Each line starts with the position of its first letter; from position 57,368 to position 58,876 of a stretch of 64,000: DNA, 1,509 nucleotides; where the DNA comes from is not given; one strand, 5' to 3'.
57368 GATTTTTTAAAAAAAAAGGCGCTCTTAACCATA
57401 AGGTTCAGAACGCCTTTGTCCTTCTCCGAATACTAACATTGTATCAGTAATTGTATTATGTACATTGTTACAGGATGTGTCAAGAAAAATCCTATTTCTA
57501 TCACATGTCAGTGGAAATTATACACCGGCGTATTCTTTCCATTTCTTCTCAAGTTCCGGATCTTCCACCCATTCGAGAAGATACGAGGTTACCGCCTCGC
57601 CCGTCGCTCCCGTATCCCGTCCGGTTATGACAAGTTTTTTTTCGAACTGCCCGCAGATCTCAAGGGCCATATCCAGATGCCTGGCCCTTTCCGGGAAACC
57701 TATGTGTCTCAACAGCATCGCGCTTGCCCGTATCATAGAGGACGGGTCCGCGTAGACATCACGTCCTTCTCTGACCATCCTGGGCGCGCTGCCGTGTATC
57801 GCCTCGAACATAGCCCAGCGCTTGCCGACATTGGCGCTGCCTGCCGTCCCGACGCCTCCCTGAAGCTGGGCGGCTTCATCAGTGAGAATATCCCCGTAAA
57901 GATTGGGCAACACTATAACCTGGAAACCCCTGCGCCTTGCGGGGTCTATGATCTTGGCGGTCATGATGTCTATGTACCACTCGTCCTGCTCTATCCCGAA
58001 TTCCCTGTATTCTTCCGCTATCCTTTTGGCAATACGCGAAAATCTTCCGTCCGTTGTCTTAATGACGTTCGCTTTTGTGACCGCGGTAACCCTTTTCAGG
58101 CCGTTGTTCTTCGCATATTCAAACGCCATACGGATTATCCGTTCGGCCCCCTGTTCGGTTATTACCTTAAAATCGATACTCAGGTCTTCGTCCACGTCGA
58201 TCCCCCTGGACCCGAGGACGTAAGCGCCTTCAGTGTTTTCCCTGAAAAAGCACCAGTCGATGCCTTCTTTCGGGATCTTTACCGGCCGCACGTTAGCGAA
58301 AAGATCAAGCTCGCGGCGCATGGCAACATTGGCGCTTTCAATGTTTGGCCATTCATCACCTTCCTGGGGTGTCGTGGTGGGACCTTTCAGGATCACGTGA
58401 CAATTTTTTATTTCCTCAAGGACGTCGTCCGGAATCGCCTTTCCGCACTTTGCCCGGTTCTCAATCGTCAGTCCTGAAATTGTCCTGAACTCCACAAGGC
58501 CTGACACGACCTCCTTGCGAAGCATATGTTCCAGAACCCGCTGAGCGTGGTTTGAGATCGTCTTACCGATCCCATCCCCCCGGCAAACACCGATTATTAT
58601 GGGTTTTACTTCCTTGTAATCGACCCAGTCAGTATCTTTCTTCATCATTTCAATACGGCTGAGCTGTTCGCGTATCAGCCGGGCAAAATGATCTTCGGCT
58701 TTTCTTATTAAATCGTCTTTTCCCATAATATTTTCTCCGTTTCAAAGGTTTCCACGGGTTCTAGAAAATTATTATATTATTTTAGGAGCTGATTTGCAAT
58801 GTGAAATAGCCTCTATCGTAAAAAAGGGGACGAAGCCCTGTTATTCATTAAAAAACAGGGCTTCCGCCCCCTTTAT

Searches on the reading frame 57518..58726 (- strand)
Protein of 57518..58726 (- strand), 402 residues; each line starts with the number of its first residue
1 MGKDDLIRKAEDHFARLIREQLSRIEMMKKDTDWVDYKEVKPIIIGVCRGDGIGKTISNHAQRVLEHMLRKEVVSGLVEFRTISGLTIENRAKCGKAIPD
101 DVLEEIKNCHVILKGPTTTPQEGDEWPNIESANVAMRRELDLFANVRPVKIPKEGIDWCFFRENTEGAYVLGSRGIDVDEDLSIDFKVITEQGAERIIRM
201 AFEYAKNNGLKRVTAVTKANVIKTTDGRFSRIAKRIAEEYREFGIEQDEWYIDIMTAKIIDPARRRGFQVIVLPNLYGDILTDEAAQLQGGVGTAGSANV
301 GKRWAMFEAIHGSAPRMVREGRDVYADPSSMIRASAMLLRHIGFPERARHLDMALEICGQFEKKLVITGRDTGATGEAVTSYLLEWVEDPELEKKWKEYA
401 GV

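Call 37: search_protein_families(library=pfam, proteins=[window:57518-58726:-], max_evalue=0.001)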
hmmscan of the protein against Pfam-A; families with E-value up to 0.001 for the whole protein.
window:57518-58726:- (402 aa): 1 family
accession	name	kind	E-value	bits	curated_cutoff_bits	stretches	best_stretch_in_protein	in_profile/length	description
PF00180.25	Iso_dh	-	2.7e-67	227.9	27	1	45-356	2-320/348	Isocitrate/isopropylmalate dehydrogenase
